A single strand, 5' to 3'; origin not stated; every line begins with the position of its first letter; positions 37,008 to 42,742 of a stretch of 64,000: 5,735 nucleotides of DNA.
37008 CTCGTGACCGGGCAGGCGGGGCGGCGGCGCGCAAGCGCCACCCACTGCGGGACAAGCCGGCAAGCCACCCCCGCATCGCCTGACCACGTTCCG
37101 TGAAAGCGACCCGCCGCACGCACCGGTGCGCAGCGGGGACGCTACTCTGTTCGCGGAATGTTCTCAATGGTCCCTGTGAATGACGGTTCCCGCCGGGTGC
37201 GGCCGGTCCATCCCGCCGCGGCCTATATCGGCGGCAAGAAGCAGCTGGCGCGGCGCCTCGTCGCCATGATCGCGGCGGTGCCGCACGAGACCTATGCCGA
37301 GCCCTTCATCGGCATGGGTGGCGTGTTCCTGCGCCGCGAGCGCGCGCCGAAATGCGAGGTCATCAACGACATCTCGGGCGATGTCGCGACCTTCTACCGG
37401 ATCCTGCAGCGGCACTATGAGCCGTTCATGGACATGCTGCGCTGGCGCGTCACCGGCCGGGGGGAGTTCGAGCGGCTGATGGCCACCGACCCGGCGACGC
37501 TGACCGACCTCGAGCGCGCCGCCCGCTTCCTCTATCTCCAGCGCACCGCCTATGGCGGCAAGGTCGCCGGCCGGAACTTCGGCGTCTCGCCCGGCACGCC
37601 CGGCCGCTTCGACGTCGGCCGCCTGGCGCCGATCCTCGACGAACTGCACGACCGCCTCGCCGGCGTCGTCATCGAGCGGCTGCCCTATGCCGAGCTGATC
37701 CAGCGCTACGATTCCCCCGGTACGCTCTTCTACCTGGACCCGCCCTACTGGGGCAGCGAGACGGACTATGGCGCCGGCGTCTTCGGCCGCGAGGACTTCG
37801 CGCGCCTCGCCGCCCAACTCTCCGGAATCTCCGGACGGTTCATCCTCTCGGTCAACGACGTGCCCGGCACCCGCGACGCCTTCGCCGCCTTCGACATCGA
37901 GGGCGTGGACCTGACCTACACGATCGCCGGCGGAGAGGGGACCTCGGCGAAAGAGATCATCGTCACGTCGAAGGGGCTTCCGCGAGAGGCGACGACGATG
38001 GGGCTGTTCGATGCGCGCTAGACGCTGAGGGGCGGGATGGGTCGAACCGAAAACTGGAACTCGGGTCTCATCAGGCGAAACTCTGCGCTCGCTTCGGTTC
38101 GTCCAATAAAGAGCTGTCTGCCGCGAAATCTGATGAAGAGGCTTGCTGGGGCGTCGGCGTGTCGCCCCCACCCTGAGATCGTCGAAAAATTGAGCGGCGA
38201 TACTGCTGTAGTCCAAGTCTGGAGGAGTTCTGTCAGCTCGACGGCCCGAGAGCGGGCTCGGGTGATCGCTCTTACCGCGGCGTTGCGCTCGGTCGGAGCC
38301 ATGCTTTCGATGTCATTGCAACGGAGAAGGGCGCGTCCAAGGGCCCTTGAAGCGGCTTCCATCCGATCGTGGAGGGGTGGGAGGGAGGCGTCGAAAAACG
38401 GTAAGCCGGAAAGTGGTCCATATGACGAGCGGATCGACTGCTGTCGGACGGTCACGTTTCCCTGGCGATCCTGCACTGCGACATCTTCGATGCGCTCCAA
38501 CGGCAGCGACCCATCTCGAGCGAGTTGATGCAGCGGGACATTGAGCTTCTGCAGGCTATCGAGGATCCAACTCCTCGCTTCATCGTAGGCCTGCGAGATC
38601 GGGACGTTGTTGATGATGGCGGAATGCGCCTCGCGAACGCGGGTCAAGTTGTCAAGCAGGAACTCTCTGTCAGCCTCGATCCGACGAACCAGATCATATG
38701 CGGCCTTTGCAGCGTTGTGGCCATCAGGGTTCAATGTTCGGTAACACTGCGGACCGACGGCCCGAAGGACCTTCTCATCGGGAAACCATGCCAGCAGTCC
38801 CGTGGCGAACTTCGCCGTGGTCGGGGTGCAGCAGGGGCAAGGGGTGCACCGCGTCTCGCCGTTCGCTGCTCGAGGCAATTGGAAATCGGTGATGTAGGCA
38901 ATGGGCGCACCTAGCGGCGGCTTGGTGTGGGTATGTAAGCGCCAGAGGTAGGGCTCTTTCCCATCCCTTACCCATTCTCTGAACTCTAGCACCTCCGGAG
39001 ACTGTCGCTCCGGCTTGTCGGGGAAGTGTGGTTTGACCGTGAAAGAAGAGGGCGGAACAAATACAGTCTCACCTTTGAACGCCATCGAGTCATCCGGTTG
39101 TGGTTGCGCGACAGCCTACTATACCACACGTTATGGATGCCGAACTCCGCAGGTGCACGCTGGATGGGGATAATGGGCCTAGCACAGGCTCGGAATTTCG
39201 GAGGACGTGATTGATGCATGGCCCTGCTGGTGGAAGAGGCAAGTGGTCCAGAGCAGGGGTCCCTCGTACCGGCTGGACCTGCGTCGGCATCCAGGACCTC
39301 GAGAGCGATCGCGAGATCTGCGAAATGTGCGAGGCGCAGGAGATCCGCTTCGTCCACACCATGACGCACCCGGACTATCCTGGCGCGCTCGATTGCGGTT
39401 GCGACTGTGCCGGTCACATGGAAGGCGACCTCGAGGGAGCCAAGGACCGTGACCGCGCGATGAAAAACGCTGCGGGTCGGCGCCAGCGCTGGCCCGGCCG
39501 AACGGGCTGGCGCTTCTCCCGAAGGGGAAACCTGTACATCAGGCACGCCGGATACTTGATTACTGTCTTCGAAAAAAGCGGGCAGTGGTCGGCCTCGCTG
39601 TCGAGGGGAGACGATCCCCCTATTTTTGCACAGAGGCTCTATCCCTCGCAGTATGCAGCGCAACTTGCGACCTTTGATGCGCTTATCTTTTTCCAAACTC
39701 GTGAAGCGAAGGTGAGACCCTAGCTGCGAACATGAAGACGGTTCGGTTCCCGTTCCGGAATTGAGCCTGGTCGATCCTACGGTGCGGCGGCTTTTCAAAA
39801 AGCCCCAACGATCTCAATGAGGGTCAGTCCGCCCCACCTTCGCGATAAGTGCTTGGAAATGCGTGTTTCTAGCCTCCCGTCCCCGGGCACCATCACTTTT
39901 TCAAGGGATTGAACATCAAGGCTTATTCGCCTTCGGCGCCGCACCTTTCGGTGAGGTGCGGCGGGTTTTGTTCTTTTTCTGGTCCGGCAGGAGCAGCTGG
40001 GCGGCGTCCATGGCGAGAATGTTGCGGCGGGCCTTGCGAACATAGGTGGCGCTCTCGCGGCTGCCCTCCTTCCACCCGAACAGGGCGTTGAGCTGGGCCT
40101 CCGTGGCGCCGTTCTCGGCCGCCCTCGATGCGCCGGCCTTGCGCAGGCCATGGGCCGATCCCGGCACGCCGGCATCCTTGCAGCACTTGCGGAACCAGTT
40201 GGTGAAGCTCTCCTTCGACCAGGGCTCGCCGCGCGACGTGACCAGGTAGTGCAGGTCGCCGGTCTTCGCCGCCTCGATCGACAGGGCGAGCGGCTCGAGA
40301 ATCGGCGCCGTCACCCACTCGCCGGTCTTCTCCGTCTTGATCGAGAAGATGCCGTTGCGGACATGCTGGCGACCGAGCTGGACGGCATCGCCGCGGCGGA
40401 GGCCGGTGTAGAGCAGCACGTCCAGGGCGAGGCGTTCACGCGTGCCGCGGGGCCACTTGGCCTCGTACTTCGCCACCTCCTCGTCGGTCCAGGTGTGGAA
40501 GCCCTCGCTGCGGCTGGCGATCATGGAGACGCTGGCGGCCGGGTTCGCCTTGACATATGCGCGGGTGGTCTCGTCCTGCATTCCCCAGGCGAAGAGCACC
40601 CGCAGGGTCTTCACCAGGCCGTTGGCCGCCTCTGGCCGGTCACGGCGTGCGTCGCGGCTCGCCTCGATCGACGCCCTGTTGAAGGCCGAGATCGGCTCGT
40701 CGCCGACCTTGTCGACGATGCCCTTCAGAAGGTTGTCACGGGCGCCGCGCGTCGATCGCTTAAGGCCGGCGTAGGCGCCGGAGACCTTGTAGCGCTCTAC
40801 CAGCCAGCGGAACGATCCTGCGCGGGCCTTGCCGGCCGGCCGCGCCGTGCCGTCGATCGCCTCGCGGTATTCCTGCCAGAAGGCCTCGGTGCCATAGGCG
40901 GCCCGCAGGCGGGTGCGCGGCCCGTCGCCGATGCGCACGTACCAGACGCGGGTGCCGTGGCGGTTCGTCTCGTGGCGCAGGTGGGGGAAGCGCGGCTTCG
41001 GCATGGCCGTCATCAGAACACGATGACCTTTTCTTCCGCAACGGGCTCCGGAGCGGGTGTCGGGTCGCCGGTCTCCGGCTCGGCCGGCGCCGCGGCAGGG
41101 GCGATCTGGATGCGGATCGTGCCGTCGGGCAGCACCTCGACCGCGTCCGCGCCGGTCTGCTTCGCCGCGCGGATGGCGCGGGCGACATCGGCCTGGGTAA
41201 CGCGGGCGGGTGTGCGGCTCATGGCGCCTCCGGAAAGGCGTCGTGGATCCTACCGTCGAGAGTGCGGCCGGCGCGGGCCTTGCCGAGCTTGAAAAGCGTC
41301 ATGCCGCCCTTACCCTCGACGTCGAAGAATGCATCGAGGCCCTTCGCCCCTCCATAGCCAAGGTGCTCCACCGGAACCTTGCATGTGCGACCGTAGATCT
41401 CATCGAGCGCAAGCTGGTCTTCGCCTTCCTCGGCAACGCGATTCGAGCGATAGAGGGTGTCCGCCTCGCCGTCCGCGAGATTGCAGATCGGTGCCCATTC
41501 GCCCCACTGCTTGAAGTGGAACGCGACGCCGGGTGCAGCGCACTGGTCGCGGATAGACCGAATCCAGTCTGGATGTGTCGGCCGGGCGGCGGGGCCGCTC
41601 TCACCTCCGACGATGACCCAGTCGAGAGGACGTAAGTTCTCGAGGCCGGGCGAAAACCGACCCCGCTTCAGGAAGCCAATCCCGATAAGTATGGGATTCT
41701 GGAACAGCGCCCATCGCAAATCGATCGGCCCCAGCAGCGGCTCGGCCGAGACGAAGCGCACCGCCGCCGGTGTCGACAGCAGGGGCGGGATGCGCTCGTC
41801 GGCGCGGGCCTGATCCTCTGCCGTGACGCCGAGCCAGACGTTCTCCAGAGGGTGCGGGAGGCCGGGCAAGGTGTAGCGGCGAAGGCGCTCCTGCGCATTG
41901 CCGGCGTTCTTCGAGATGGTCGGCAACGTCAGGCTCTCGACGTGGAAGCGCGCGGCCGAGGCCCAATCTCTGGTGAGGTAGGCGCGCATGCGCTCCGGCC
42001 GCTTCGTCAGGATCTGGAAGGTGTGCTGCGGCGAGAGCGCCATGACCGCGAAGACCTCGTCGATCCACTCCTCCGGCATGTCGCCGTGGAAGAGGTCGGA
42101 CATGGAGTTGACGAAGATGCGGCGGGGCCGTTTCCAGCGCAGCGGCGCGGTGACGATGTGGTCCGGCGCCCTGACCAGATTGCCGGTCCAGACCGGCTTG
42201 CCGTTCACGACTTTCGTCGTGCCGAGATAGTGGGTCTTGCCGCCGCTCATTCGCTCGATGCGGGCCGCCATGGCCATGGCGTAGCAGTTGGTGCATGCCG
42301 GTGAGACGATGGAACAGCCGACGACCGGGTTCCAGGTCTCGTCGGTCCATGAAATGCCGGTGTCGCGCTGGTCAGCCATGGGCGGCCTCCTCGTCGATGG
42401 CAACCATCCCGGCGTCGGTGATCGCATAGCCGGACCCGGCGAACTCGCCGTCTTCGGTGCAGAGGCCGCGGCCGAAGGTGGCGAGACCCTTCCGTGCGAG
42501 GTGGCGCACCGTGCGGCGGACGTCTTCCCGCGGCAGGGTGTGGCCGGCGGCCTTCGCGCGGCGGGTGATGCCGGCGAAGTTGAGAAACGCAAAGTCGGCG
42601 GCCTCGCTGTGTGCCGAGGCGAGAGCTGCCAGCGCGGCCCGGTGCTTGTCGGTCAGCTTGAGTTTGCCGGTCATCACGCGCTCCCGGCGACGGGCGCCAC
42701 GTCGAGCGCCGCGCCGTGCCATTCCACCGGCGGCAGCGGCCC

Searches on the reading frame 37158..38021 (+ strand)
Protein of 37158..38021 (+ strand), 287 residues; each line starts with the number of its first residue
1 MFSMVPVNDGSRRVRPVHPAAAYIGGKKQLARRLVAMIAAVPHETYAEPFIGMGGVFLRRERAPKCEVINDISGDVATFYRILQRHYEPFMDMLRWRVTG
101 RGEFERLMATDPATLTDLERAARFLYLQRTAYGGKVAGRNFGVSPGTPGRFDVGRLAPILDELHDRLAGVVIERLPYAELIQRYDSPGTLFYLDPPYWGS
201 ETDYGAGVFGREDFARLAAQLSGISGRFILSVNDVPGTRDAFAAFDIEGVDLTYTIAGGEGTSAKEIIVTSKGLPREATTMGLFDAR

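Call 9: search_protein_families(library=pfam, proteins=[window:37158-38021:+], max_evalue=0.01)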
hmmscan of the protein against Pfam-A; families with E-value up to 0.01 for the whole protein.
window:37158-38021:+ (287 aa): 1 family
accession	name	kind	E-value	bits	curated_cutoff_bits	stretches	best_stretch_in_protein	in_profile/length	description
PF02086.21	MethyltransfD12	-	2.4e-20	73.8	22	1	23-256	1-253/253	D12 class N6 adenine-specific DNA methyltransferase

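Call 12: find_encoding_contigs(protein=window:37158-38021:+, flank=10000, max_places=10)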
Protein window:37158-38021:+ (287 aa): 5 contigs read that carry it; 2 places shown.
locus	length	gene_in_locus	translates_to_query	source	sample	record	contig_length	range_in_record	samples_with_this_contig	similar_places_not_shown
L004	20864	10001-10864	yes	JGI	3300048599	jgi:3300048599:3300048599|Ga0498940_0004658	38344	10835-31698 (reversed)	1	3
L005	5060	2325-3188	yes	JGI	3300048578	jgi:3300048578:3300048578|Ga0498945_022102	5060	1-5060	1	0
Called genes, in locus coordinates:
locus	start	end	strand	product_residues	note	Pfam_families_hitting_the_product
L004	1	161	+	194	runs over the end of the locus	-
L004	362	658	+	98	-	PF22262:DUF6950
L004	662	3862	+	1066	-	PF13550:Phage-tail_3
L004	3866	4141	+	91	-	-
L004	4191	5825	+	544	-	PF10983:DUF2793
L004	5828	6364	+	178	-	PF14301:DUF4376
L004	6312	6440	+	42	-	-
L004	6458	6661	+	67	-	-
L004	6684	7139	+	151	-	PF13539:Peptidase_M15_4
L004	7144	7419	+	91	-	-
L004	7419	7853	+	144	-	-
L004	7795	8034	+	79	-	-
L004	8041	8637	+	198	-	-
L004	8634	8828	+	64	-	-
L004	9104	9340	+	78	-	-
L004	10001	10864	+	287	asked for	PF02086:MethyltransfD12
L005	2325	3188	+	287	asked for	PF02086:MethyltransfD12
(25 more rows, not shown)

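Call 23: find_related_loci(query=window:37158-38021:+, collection=metagenome_contigs, flank=10000)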
Query window:37158-38021:+ (287 aa) in metagenome_contigs; peptide patterns used: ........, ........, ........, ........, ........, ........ (x = any residue, [..] = any of these).
597 stretches matched a pattern (row limit reached: there are more); 504 encode a relative of the query (tblastn E <= 1e-3); the best 80 are kept; 80 distinct loci.
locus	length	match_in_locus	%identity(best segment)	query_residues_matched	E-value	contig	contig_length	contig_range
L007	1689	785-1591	68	7-275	5e-130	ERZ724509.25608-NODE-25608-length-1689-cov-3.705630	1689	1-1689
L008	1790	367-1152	66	9-270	9e-123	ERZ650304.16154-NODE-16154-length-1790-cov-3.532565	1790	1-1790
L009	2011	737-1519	64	14-272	8e-121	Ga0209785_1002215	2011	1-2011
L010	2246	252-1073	62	4-274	8e-118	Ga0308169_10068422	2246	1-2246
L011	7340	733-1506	64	14-271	3e-111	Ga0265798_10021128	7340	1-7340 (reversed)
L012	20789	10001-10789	63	4-271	3e-111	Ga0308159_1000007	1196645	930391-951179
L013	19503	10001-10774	64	14-271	3e-111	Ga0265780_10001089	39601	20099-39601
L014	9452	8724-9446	68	16-256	1e-110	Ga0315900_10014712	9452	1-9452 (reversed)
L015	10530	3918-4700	64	11-271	7e-111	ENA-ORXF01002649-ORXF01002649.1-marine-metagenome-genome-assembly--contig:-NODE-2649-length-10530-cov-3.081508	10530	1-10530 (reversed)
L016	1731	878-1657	62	14-273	2e-118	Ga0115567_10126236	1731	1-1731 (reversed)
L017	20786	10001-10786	64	14-275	4e-110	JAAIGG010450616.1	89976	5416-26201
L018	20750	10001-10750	67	19-270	1e-109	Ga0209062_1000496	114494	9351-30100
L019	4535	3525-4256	66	14-257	5e-110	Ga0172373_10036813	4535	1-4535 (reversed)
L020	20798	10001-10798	61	7-271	2e-109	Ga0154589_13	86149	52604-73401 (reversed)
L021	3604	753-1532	63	14-271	3e-111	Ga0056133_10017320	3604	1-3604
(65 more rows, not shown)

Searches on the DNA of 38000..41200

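Call 17: search_rna_families(source=window, start=38000, end=41200, threshold=evalue, max_evalue=10)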
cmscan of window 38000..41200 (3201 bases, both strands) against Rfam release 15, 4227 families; matches with E-value up to 10: 1.
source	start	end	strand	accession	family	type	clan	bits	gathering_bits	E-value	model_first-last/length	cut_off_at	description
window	40691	40800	-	RF01721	Pseudomon-groES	Cis-reg;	-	17.3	50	5.6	1-111/111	no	Pseudomon-groES RNA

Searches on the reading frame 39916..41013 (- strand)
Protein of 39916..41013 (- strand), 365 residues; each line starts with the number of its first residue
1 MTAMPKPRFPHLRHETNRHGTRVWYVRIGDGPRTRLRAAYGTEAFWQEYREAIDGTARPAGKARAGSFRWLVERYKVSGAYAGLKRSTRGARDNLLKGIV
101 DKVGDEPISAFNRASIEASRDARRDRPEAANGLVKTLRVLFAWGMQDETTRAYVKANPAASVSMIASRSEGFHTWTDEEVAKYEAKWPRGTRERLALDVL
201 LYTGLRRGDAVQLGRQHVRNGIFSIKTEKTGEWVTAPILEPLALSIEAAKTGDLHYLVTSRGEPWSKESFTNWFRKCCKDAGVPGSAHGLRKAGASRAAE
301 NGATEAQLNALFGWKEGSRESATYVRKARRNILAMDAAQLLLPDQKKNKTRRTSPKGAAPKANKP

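Call 9: search_protein_families(library=pfam, proteins=[window:39916-41013:-], max_evalue=0.01)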
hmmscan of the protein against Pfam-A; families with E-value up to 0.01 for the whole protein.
window:39916-41013:- (365 aa): 1 family
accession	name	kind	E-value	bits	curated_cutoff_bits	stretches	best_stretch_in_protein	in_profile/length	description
PF00589.27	Phage_integrase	-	6.3e-13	49.3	27.1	1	188-328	19-169/172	Phage integrase family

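Call 11: find_encoding_contigs(protein=window:39916-41013:-, flank=10000, max_places=6)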
Protein window:39916-41013:- (365 aa): 5 contigs read that carry it; 2 places shown.
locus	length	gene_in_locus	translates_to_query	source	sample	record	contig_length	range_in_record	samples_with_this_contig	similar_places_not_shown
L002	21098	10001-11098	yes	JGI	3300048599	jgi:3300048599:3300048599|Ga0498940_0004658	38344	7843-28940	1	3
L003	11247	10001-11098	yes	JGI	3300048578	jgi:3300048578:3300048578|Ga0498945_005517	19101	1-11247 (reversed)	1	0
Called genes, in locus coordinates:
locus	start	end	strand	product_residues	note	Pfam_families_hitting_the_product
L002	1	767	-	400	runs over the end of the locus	PF05063:MT-A70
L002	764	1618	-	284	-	PF02195:ParB_N (weak), PF20188:DUF6551 (faint)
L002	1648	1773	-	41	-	-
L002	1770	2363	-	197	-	-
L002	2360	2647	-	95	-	PF13560:HTH_31 (weak), PF13413:HTH_25 (weak)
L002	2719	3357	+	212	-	PF01381:HTH_3, PF12844:HTH_19 (weak), PF13560:HTH_31 (weak), PF00717:Peptidase_S24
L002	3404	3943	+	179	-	-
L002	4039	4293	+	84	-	-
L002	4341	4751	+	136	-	-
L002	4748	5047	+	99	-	-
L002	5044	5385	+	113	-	PF12637:TSCPD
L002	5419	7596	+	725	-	-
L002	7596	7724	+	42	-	-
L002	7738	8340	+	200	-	-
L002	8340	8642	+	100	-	-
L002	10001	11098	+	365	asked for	PF00589:Phage_integrase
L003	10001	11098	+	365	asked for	PF00589:Phage_integrase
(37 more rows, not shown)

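Call 19: find_related_loci(query=window:39916-41013:-, collection=genome_contigs, flank=10000)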
Query window:39916-41013:- (365 aa) in genome_contigs; peptide patterns used: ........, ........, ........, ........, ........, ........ (x = any residue, [..] = any of these).
62 stretches matched a pattern, but none encodes a relative of the query by tblastn (E <= 1e-3).

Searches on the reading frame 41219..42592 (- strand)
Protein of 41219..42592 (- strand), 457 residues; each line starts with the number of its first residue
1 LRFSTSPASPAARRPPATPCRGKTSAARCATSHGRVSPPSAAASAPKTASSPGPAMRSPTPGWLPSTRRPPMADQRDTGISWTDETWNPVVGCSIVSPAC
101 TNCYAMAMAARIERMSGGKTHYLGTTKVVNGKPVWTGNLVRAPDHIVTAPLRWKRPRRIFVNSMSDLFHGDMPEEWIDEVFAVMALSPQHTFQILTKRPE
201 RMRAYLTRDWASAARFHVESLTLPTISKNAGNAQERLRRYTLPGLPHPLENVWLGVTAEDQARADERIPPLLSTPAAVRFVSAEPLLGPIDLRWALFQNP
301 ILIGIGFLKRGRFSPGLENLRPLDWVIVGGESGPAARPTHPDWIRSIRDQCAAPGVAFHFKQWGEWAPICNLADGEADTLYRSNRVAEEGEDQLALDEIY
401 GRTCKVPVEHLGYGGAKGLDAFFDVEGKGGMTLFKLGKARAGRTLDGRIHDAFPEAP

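Call 20: search_protein_families(library=pfam, proteins=[window:41219-42592:-], max_evalue=0.01)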
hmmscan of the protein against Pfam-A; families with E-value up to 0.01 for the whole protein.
window:41219-42592:- (457 aa): 1 family
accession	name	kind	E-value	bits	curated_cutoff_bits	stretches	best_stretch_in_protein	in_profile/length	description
PF07505.17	DUF5131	-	5.4e-94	314.7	28.9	1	78-454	2-243/243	Protein of unknown function (DUF5131)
